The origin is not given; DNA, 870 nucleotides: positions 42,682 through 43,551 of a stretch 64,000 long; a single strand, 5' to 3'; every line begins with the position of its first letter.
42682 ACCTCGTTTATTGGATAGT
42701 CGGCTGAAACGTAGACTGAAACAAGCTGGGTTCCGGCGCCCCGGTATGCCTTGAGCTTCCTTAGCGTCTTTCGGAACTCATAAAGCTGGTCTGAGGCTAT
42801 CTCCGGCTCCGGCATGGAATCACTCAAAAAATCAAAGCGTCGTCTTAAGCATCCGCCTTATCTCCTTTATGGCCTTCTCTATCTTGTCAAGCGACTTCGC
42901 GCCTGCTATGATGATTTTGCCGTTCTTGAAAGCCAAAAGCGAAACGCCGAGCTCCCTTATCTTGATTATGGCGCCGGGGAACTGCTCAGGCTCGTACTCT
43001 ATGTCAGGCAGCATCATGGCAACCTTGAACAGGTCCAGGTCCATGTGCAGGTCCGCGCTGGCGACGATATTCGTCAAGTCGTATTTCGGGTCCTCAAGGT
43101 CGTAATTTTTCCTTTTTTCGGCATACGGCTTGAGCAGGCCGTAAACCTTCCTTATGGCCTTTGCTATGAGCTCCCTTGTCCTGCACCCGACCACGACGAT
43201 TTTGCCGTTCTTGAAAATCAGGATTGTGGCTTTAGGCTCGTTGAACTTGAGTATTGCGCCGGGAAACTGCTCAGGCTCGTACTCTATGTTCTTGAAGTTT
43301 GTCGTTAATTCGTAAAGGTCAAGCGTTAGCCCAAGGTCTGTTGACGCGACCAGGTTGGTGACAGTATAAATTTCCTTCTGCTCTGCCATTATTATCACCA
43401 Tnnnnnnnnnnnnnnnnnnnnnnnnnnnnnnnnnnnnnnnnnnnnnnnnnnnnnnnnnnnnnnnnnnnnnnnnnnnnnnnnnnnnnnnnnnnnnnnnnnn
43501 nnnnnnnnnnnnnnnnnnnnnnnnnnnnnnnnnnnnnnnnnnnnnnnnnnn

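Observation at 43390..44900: Solo TnpB (IS200/IS605-type) inserted between tbp and rpl21e, with a hairpin right after the tnpB stop that may belong to its omega-RNA/right end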

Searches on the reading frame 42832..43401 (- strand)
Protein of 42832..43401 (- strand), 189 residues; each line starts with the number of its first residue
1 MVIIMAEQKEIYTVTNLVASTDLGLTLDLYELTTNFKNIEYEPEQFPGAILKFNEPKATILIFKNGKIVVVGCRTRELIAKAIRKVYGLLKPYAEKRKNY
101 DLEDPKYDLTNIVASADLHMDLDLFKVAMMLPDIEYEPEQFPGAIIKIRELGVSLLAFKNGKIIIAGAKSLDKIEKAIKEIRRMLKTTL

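Call 3: search_protein_families(library=pfam, proteins=[window:42832-43401:-])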
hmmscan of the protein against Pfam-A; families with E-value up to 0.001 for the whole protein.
window:42832-43401:- (189 aa): 1 family
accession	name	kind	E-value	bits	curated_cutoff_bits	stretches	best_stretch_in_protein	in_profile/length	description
PF00352.27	TBP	-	4.6e-51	171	22.9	2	12-91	2-83/85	Transcription factor TFIID (or TATA-binding protein, TBP)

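Call 28: find_homologous_proteins(query=window:42832-43389:-)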
Query window:42832-43389:- (185 aa): 593 proteins with E <= 0.001 among 701 candidates; the best 120 are listed.
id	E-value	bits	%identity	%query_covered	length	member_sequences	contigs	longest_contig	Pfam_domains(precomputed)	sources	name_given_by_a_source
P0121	6.5e-112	389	98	100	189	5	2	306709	PF00352.28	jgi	jgi:transcription initiation factor TFIID TATA-box-binding protein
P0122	4.4e-105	367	95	99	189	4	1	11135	PF00352.28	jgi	jgi:transcription initiation factor TFIID TATA-box-binding protein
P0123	1.1e-97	343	86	100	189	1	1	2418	PF00352.28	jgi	jgi:transcription initiation factor TFIID TATA-box-binding protein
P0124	3.5e-96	338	87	98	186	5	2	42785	PF00352.28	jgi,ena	jgi:transcription initiation factor TFIID TATA-box-binding protein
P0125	3.1e-86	305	48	94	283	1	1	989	PF00352.28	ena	-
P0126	4.3e-78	279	56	97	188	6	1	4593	PF00352.28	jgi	-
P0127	4.8e-78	279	56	97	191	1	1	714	PF00352.28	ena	-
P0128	1.5e-70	254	56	91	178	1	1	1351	PF00352.28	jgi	jgi:transcription initiation factor TFIID TATA-box-binding protein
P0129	2.4e-70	254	53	98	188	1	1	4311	PF00352.28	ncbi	-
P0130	1.7e-69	251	55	94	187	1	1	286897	PF00352.28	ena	-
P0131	1.8e-69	251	55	94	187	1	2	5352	PF00352.28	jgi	-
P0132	3.0e-68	247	56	96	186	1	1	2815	PF00352.28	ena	-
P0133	5.2e-68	246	65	96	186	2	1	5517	PF00352.28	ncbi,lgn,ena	-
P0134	1.2e-66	242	64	88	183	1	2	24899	PF00352.28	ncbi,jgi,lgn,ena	-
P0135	1.4e-66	241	47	95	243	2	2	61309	PF00352.28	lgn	-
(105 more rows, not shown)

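Call 29: find_encoding_contigs(protein=P0121, flank=5000, max_places=4)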
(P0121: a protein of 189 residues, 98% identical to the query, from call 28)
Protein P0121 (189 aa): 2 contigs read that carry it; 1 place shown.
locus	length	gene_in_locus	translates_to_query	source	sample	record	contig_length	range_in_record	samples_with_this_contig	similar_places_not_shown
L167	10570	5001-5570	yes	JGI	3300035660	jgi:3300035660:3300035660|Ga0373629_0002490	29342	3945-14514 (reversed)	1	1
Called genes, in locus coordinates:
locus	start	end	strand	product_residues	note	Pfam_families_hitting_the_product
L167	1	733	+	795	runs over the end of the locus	PF03104:DNA_pol_B_exo1, PF10108:DNA_pol_B_exo2, PF00136:DNA_pol_B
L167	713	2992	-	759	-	PF02463:SMC_N, PF13304:AAA_21 (faint), PF13476:AAA_23, PF13555:AAA_29 (faint)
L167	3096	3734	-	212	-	PF12796:Ank_2, PF13857:Ank_5 (weak), PF13637:Ank_4, PF13857:Ank_5, PF00023:Ank (weak), PF13637:Ank_4, PF12796:Ank_2, PF13857:Ank_5 (weak), +1 more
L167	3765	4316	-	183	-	PF04919:DUF655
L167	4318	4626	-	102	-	-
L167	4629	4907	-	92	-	PF01157:Ribosomal_L21e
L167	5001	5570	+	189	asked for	PF00352:TBP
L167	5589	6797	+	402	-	PF03463:eRF1_1, PF18854:baeRF_family10, PF03464:eRF1_2, PF18859:acVLRF1 (weak), PF03465:eRF1_3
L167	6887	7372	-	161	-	-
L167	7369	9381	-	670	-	-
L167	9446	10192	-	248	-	PF02535:Zip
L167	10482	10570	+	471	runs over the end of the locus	-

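Call 30: find_encoding_contigs(protein=P0122, flank=5000, max_places=4)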
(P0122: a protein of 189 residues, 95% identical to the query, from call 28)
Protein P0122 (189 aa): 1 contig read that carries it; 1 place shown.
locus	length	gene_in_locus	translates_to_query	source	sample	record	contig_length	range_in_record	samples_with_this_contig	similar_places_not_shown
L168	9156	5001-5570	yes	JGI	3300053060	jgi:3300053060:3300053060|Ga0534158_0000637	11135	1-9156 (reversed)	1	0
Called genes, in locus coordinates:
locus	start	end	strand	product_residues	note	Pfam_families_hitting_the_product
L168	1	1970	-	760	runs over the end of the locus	PF02463:SMC_N, PF13175:AAA_15, PF13304:AAA_21 (faint), PF13476:AAA_23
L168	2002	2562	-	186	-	PF12796:Ank_2, PF24521:Ank_KRIT1 (faint), PF12796:Ank_2, PF13637:Ank_4 (weak), PF00023:Ank (weak), PF13637:Ank_4 (weak), PF00023:Ank (weak), PF12796:Ank_2, +2 more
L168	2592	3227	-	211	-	PF12796:Ank_2, PF13857:Ank_5 (faint), PF13637:Ank_4, PF00023:Ank, PF13606:Ank_3 (weak), PF13637:Ank_4, PF12796:Ank_2, PF00023:Ank (weak)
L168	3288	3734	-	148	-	PF12796:Ank_2, PF00023:Ank (faint)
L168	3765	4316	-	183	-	PF04919:DUF655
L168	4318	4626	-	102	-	-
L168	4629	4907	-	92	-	PF01157:Ribosomal_L21e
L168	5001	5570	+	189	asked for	PF00352:TBP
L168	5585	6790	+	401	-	PF03463:eRF1_1, PF18854:baeRF_family10, PF03464:eRF1_2, PF03465:eRF1_3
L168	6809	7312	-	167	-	-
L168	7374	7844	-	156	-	-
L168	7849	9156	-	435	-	?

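Call 31: find_encoding_contigs(protein=P0124, flank=5000, max_places=4)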
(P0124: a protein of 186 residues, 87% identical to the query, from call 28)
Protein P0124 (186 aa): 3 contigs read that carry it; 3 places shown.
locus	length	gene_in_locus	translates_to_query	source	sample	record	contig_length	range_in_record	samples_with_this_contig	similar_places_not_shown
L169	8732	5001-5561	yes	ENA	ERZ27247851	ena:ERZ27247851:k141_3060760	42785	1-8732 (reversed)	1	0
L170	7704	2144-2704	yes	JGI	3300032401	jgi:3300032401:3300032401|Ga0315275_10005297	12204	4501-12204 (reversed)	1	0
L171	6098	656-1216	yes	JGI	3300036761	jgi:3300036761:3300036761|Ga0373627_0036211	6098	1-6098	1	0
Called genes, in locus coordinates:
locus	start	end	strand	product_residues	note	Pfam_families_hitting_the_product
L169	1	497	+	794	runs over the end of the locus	PF03104:DNA_pol_B_exo1, PF10108:DNA_pol_B_exo2 (weak), PF00136:DNA_pol_B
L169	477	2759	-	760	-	PF02463:SMC_N, PF13175:AAA_15 (weak), PF13304:AAA_21 (faint), PF13476:AAA_23 (faint), PF13555:AAA_29 (faint)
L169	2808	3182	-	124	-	PF00023:Ank (faint), PF12796:Ank_2, PF13857:Ank_5 (weak), PF13637:Ank_4 (weak)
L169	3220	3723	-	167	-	PF12796:Ank_2, PF13606:Ank_3 (faint), PF13857:Ank_5, PF00023:Ank (weak), PF13637:Ank_4, PF12796:Ank_2, PF13857:Ank_5, PF00023:Ank (weak)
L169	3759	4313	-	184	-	PF04919:DUF655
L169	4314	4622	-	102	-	-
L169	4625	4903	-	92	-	PF01157:Ribosomal_L21e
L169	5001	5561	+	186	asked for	PF00352:TBP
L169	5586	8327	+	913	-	PF03463:eRF1_1, PF14890:Intein_splicing, PF01381:HTH_3, PF13560:HTH_31 (weak), PF14528:LAGLIDADG_3, PF03464:eRF1_2, PF03465:eRF1_3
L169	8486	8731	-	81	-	?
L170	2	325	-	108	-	?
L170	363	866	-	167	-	PF12796:Ank_2, PF13606:Ank_3 (faint), PF13857:Ank_5, PF00023:Ank (weak), PF13637:Ank_4, PF12796:Ank_2, PF13857:Ank_5, PF00023:Ank (weak)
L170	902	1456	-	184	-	PF04919:DUF655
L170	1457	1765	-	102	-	-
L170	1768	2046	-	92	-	PF01157:Ribosomal_L21e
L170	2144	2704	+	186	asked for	PF00352:TBP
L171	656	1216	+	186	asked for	PF00352:TBP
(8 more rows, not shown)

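Call 52: find_encoding_contigs(protein=P0123, flank=2500, max_places=4)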
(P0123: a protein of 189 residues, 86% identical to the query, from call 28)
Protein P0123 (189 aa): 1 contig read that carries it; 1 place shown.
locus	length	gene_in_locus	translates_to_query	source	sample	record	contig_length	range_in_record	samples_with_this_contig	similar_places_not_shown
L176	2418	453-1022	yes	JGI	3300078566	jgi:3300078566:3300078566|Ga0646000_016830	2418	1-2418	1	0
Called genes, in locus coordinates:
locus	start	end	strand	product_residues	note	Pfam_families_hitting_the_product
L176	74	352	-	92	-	PF01157:Ribosomal_L21e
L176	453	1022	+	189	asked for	PF00352:TBP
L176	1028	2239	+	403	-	PF03463:eRF1_1, PF18859:acVLRF1 (faint), PF18854:baeRF_family10, PF03464:eRF1_2, PF03465:eRF1_3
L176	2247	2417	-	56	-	?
